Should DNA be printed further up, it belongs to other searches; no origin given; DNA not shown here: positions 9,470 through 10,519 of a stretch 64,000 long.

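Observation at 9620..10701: HEPN(Ymh-family)/MNT toxin-antitoxin-like pair with an unusually long HEPN protein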

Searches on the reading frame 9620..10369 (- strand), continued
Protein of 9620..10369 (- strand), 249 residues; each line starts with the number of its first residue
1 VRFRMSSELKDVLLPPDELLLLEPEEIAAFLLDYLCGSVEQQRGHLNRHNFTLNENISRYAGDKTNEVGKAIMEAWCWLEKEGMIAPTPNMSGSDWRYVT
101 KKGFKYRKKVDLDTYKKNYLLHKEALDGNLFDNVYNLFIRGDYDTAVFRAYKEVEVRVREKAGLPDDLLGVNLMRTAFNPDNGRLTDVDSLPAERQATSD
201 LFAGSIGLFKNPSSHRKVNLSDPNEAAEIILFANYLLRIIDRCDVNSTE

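Call 21: predict_structure(alignment_id=A1)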
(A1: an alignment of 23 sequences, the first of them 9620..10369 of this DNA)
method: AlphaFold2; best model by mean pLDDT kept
length: 249 residues; sequences in the alignment: 23
mean_pLDDT: 84.4   pTM: 0.65
mean pLDDT of the five models: 84.4, 83.7, 83.1, 82.7, 82.2
residues with pLDDT >= 90: 107; 70-90: 104; 50-70: 31; < 50: 7
segments of 3 or more residues with pLDDT < 50: 1-5
pLDDT, mean of each block of 10 residues (from residue 1): 51 87 87 80 55 75 89 89 82 69 82 80 91 93 93 97 95 96 94 96 92 67 91 96 81
secondary structure, 60 per line:
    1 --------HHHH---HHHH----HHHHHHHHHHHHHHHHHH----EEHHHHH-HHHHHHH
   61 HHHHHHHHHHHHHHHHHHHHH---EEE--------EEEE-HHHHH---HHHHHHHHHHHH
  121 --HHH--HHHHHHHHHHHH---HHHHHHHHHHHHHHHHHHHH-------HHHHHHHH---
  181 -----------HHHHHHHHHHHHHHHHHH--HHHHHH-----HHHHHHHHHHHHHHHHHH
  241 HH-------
elements in order: H9-12 H16-19 H24-41 H48-52 H54-81 E85-87 E96-99 H101-105 H109-120 H128-139 H143-162 H170-177 H192-209 H212-217 H223-242

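Call 22: find_encoding_contigs(protein=P0005, flank=4000, max_places=2)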
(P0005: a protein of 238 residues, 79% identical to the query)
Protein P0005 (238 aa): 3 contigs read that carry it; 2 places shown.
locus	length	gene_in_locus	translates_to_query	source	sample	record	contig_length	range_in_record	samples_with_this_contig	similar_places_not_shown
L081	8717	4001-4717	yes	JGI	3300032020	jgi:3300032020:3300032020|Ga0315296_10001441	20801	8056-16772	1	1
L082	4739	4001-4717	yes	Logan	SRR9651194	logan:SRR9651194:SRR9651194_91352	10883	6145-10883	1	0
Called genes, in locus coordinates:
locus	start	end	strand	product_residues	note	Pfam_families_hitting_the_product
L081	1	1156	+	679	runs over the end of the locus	PF01555:N6_N4_Mtase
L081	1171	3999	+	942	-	PF04851:ResIII, PF18766:SWI2_SNF2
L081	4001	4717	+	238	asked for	PF09509:Hypoth_Ymh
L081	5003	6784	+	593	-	PF00515:TPR_1 (faint), PF13424:TPR_12 (faint), PF13428:TPR_14 (faint), PF14559:TPR_19 (faint), PF07719:TPR_2 (faint), PF13181:TPR_8 (faint), PF13414:TPR_11 (faint), PF13431:TPR_17 (faint), +2 more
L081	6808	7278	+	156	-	-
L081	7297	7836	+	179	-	-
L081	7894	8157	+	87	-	-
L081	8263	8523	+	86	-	PF02896:PEP-utilizers_C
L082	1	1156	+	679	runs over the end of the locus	PF01555:N6_N4_Mtase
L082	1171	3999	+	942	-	PF04851:ResIII, PF18766:SWI2_SNF2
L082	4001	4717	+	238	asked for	PF09509:Hypoth_Ymh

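Call 23: find_encoding_contigs(protein=P0010, flank=4000, max_places=2)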
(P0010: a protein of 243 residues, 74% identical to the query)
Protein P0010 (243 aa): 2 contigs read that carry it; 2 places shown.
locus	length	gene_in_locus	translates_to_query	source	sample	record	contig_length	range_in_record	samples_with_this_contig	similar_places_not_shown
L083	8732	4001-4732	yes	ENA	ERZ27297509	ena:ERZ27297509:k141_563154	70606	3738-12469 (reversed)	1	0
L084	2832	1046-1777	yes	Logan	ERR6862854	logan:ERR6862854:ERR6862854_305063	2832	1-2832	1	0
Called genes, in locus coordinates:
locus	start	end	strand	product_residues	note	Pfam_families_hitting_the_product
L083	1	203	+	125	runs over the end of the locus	-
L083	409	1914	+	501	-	PF00682:HMGL-like, PF22617:HCS_D2, PF08502:LeuA_dimer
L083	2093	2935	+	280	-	PF05681:Fumerase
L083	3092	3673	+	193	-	PF05683:Fumerase_C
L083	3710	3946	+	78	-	-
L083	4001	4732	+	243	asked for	PF09509:Hypoth_Ymh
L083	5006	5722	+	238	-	PF01138:RNase_PH, PF03725:RNase_PH_C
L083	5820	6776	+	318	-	PF01509:TruB_N, PF16198:TruB_C_2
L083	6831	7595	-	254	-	PF27667:YdcC (weak), PF09865:DUF2092, PF03548:LolA (weak)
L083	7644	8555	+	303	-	PF06574:FAD_syn, PF01687:Flavokinase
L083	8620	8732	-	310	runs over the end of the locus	PF08843:AbiEii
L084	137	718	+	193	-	PF05683:Fumerase_C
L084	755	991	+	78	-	-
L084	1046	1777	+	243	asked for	PF09509:Hypoth_Ymh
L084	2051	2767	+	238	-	PF01138:RNase_PH, PF03725:RNase_PH_C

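Call 24: find_encoding_contigs(protein=P0002, flank=4000, max_places=2)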
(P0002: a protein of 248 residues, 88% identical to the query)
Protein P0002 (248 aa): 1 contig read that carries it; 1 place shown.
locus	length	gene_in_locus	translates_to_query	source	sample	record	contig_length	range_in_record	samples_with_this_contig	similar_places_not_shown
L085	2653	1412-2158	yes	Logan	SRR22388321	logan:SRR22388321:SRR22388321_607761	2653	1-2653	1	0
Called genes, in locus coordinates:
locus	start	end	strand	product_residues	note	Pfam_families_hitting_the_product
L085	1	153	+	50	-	?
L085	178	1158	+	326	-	-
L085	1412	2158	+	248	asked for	PF09509:Hypoth_Ymh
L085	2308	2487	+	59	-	-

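Call 27: fold_search(model_id=the predicted structure, library=pdb)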
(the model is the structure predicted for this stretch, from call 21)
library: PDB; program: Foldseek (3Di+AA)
matches with E <= 10: 197; with E <= 0.001: 0
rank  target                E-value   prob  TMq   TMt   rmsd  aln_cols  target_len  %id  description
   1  4jqf                  4.6e-01  0.66  0.23  0.31   9.9       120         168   11  Structure of the C-terminal domain of human telomeric Stn1 (released 2013-06-05)
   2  5dca_A                7.1e-01  0.16  0.21  0.05  14.3       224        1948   10  Crystal structure of yeast full length Brr2 in complex with Prp8 Jab1 domain (released 2015-12-16)
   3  5m52_B                7.8e-01  0.18  0.21  0.04  13.8       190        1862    9  Crystal structure of yeast Brr2 full-lenght in complex with Prp8 Jab1 domain (released 2016-12-07)
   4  7xjg_J                9.9e-01  0.80  0.23  0.19   8.8        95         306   18  Cryo-EM structure of E.coli retron-Ec86 in complex with its effector at 2.5 angstrom (released 2022-09-14)
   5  6az6_B                1.1e+00  0.09  0.17  0.19  18.7       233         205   14  Streptococcus agalactiae GntR (released 2017-12-20)
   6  2xv4                  1.3e+00  0.16  0.21  0.15  14.3       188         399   12  Structure of Human RPC62 (partial) (released 2011-03-02)
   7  4z31_B                1.5e+00  0.11  0.25  0.21  19.2       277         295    8  Crystal structure of the RC3H2 ROQ domain in complex with stem-loop and double-stranded forms of RNA (released 2015-10-14)
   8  7zjr                  1.5e+00  0.03  0.12  0.12  20.1       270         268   14  X-ray structure of the periplasmic region of PilJ from P. aeruginosa (released 2022-04-27)
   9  6kta_A                1.5e+00  0.44  0.21  0.34  10.8       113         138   13  Crystal structure of B. halodurans MntR in apo form (released 2019-12-04)
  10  3nqo_B                1.6e+00  0.23  0.19  0.24   8.3       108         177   19  Crystal structure of a MarR family transcriptional regulator (CD1569) from Clostridium difficile 630 at 2.20 A resolut (released 2010-07-21)
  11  8jxk_D                1.8e+00  0.14  0.21  0.29  11.8       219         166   14  Crystal Structure of Rv0047c from Mycobacterium tuberculosis (released 2024-07-03)
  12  6az6_A                1.8e+00  0.07  0.17  0.19  18.4       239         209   15  Streptococcus agalactiae GntR (released 2017-12-20)
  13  8j7y_A                1.8e+00  0.07  0.17  0.15  22.8       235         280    9  Cryo-EM structure of hZnT7DeltaHis-loop-Fab complex in zinc-bound state, determined in outward-facing conformation (released 2023-09-20)
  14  6rxb_A                1.8e+00  0.06  0.15  0.19  17.6       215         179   12  Crystal structure of TetR-Q116A from Acinetobacter baumannii AYE in complex with minocycline (released 2020-07-15)
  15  7wgh                  1.8e+00  0.02  0.11  0.09  20.4       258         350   13  Crystal structure of AflSQS from Aspergillus flavus in complex with FSPP (released 2022-11-09)
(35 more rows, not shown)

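Call 47: search_solved_structures(query=A1, max_evalue=10, show_alignments=3)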
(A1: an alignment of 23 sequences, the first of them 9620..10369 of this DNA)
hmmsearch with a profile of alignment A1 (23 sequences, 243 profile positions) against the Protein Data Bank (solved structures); distinct sequences matched with E-value up to 10: 0.

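Call 66: search_dna_similar(query=window:9620-10369:-, collection=plasmids, mode=protein, max_evalue=0.00001, max_rows=25)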
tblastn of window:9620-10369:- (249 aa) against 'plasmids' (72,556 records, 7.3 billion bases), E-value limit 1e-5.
Records with a match: 36; places in all: 40; records where one place covers at least 80% of the query: 5.
Best place of each record, by identity: <60% 36.
By first word of the organism name: Streptomyces 20; Rhizobium 2; Agrobacterium 2; Methylococcus 1; Skermanella 1; Novosphingobium 1; Methylobacterium 1; Bradyrhizobium 1; Ralstonia 1; Sphingomonas 1; and 5 more.
By predicted mobility (MOB-suite, as given by PLSDB): non-mobilizable 21; mobilizable 9; conjugative 6.
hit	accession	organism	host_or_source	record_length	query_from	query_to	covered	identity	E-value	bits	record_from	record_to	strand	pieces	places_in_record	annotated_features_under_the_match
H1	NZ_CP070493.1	Methylococcus sp. EFPC2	pure culture,stream biofilm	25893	60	241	73%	47.0%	8e-47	173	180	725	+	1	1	TIGR02391 family protein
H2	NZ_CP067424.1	Skermanella sp. TT6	Homo sapiens,single cell,skin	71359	35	241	83%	40.5%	1e-40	155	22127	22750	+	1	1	TIGR02391 family protein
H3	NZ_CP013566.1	Rhizobium phaseoli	Phaseolus vulgaris,Whole ...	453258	45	241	79%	41.7%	3e-42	160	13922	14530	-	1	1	TIGR02391 family protein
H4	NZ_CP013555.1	Rhizobium phaseoli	-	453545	45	241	79%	41.7%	3e-42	160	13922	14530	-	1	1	TIGR02391 family protein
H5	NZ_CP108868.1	Streptomyces sp. NBC_00829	-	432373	27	248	89%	35.8%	5e-30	124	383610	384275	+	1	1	TIGR02391 family protein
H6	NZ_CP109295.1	Streptomyces albidoflavus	-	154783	27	243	87%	36.4%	2e-28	120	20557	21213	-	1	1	TIGR02391 family protein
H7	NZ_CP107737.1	Streptomyces longwoodensis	-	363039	27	248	89%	35.5%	2e-30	126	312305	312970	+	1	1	TIGR02391 family protein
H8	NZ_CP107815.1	Streptomyces longwoodensis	-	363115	27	248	89%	35.5%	2e-30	126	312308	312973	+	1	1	TIGR02391 family protein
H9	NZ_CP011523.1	Streptomyces sp. CFMR 7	-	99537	72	247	71%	41.4%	4e-30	125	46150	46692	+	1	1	TIGR02391 family protein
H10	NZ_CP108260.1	Streptomyces sp. NBC_00055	-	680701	72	245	70%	41.4%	1e-29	123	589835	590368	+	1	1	TIGR02391 family protein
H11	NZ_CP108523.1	Streptomyces sp. NBC_01230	-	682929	72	245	70%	41.4%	1e-29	123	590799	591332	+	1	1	TIGR02391 family protein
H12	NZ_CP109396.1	Streptomyces sp. NBC_01527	-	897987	72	245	70%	41.4%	1e-29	123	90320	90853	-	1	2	TIGR02391 family protein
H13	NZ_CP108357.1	Streptomyces sp. NBC_01351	-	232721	65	243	72%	40.2%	3e-30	125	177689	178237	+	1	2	TIGR02391 family protein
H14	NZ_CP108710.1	Streptomyces canus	-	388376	72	243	69%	41.7%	2e-32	131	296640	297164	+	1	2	TIGR02391 family protein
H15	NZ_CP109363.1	Streptomyces sp. NBC_01562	-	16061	72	243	69%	41.4%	2e-32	132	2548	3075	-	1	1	TIGR02391 family protein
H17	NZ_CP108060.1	Streptomyces sp. NBC_00280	-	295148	72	242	69%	41.7%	1e-31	129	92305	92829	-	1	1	TIGR02391 family protein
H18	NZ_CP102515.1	Streptomyces yangpuensis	Crocus sativus,pure culture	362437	72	243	69%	41.2%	7e-32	130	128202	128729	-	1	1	TIGR02391 family protein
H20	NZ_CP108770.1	Streptomyces goshikiensis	-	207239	65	248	74%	38.3%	1e-29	123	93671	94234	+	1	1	TIGR02391 family protein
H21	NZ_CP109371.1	Streptomyces sp. NBC_01553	-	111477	72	243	69%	40.9%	7e-31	127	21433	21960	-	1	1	TIGR02391 family protein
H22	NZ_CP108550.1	Streptomyces sp. NBC_01210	-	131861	72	249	71%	39.3%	2e-30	125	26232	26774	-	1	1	TIGR02391 family protein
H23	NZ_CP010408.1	Streptomyces vietnamensis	soil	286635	66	243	71%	39.1%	7e-28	118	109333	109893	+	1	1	TIGR02391 family protein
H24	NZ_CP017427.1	Methylobacterium sp. XJLW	single cell,soil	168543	60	222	65%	41.4%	5e-28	119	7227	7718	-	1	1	TIGR02391 family protein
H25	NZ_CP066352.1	Bradyrhizobium japonicum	Glycine max,DNA isolated from pure ...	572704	60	241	73%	33.3%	1e-23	106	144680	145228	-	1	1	TIGR02391 family protein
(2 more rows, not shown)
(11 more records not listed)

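Call 67: get_annotated_region(hit=H2, flank=3000)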
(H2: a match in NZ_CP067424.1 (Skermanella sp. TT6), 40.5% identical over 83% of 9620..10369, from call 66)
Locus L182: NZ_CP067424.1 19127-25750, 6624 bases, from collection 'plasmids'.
description: Skermanella sp. TT6 plasmid pTT6-4, complete sequence
organism: Skermanella sp. TT6 (NCBI taxid 2775420)
taxonomy: Bacteria; Pseudomonadota; Alphaproteobacteria; Rhodospirillales; Azospirillaceae; Skermanella; Skermanella sp. TT6
host: -; source: Homo sapiens,single cell,skin; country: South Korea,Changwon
typing (MOB-suite, as given by PLSDB): non-mobilizable
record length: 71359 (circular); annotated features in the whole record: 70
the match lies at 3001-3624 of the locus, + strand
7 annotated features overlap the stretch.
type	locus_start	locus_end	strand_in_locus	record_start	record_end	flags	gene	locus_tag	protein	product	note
CDS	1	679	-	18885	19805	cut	-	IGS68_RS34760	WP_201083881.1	tyrosine-type recombinase/integrase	GO:0015074 - DNA integration [Evidence IEA]; GO:0006310 - DNA recombination [Evidence IEA]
CDS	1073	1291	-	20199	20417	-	-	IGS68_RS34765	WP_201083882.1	helix-turn-helix domain-containing protein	-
CDS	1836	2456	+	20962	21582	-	-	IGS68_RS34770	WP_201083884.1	hypothetical protein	-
CDS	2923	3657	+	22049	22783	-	-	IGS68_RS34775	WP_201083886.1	TIGR02391 family protein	-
CDS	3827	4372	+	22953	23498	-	-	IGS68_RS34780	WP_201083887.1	recombinase family protein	GO:0006310 - DNA recombination [Evidence IEA]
CDS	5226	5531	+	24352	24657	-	-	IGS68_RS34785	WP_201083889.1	type II toxin-antitoxin system MqsR family toxin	-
CDS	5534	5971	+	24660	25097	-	-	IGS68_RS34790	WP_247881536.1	type II toxin-antitoxin system MqsA family antitoxin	-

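Call 68: get_annotated_region(hit=H3, flank=3000)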
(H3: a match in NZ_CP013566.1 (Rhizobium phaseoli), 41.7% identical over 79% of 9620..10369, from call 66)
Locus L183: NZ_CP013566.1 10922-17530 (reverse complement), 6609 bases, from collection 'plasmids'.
description: Rhizobium phaseoli strain N831 plasmid pRphaN831c, complete sequence
organism: Rhizobium phaseoli (NCBI taxid 396)
taxonomy: Bacteria; Pseudomonadota; Alphaproteobacteria; Hyphomicrobiales; Rhizobiaceae; Rhizobium; Rhizobium phaseoli
host: -; source: Phaseolus vulgaris,Whole organism,Legume-root nodule,legume-root nodule; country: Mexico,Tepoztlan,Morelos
typing (MOB-suite, as given by PLSDB): conjugative; replicon rep_cluster_287; relaxase MOBQ; mating-pair formation MPF_T
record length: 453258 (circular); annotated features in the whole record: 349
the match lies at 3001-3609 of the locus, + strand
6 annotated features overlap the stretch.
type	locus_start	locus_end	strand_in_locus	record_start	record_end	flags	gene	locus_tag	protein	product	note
CDS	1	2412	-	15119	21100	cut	-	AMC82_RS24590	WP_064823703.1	DUF3320 domain-containing protein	-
CDS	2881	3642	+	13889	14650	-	-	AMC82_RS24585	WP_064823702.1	TIGR02391 family protein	-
CDS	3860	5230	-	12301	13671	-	-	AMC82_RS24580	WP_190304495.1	ThiF family adenylyltransferase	-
CDS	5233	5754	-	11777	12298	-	-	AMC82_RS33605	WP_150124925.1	Mov34/MPN/PAD-1 family protein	-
CDS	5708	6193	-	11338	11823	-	-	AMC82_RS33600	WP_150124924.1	hypothetical protein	-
CDS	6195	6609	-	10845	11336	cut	-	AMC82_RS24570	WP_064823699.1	hypothetical protein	-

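Call 69: get_annotated_region(hit=H5, flank=3000)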
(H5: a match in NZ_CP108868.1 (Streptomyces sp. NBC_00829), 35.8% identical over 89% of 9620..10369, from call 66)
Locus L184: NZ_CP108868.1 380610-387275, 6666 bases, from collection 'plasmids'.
description: Streptomyces sp. NBC_00829 plasmid unnamed1, complete sequence
organism: Streptomyces sp. NBC_00829 (NCBI taxid 2903679)
taxonomy: Bacteria; Actinomycetota; Actinomycetes; Kitasatosporales; Streptomycetaceae; Streptomyces; Streptomyces sp. NBC 00829
host: -; source: -; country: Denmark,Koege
typing (MOB-suite, as given by PLSDB): mobilizable; relaxase MOBP
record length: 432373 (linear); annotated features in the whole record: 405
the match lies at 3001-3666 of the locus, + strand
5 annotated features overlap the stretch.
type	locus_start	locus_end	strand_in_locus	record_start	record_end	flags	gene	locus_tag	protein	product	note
CDS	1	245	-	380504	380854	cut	-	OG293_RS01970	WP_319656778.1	DUF6300 family protein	-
CDS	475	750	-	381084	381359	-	-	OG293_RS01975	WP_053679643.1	hypothetical protein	-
CDS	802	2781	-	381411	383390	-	-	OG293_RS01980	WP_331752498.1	hypothetical protein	-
CDS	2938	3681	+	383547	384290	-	-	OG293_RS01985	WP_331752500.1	TIGR02391 family protein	-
CDS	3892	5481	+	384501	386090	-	-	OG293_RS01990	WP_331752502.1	hypothetical protein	-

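Call 70: get_annotated_region(hit=H9, flank=3000)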
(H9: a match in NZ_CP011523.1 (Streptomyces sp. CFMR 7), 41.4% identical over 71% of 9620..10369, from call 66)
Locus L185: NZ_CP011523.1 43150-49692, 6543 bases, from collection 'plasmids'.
description: Streptomyces sp. CFMR 7 strain CFMR-7 plasmid unnamed, complete sequence
organism: Streptomyces sp. CFMR 7 (NCBI taxid 1649184)
taxonomy: Bacteria; Actinomycetota; Actinomycetes; Kitasatosporales; Streptomycetaceae; Streptomyces; Streptomyces sp. CFMR 7
host: -; source: -; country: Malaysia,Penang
typing (MOB-suite, as given by PLSDB): mobilizable; replicon rep_cluster_1910; relaxase MOBF
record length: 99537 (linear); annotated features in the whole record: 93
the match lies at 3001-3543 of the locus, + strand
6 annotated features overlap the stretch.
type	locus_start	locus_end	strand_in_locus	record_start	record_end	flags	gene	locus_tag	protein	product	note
CDS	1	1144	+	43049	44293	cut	-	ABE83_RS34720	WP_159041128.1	cell wall protein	-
CDS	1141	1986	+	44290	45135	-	-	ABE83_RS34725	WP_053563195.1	DciA family protein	-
CDS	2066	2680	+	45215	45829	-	-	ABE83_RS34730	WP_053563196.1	GIY-YIG nuclease family protein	-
CDS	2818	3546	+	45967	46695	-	-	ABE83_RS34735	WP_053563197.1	TIGR02391 family protein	-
CDS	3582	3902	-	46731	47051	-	-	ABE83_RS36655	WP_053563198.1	hypothetical protein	-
CDS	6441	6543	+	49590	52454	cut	-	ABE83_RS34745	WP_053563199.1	CRISPR-associated endonuclease Cas3''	GO:0043571 - maintenance of CRISPR repeat elements [Evidence IEA]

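Call 78: search_dna_similar(query=window:9620-10369:-, collection=phages, mode=protein, max_evalue=1, max_rows=25)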
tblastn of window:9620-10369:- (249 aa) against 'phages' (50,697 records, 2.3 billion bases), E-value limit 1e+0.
Records with a match: 3; places in all: 3; records where one place covers at least 80% of the query: 0.
Best place of each record, by identity: <60% 3.
By first word of the organism name: Burkholderia 2; Vibrio 1.
By host as written in the record: Burkholderia pyrrocinia strain LMG 21824 2; - 1.
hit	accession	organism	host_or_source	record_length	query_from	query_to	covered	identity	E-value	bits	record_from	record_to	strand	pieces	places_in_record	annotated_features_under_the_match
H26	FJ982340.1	Burkholderia phage KS9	Burkholderia pyrrocinia strain LMG 21824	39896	49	241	78%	36.6%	1e-33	134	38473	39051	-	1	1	hypothetical protein gp29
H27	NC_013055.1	Burkholderia phage KS9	Burkholderia pyrrocinia strain LMG 21824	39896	49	241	78%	36.6%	1e-33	134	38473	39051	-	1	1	TIGR02391 family protein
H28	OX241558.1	Vibrio phage 511E55-1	Seawater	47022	142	230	36%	30.0%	7e-1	37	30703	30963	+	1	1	hypothetical protein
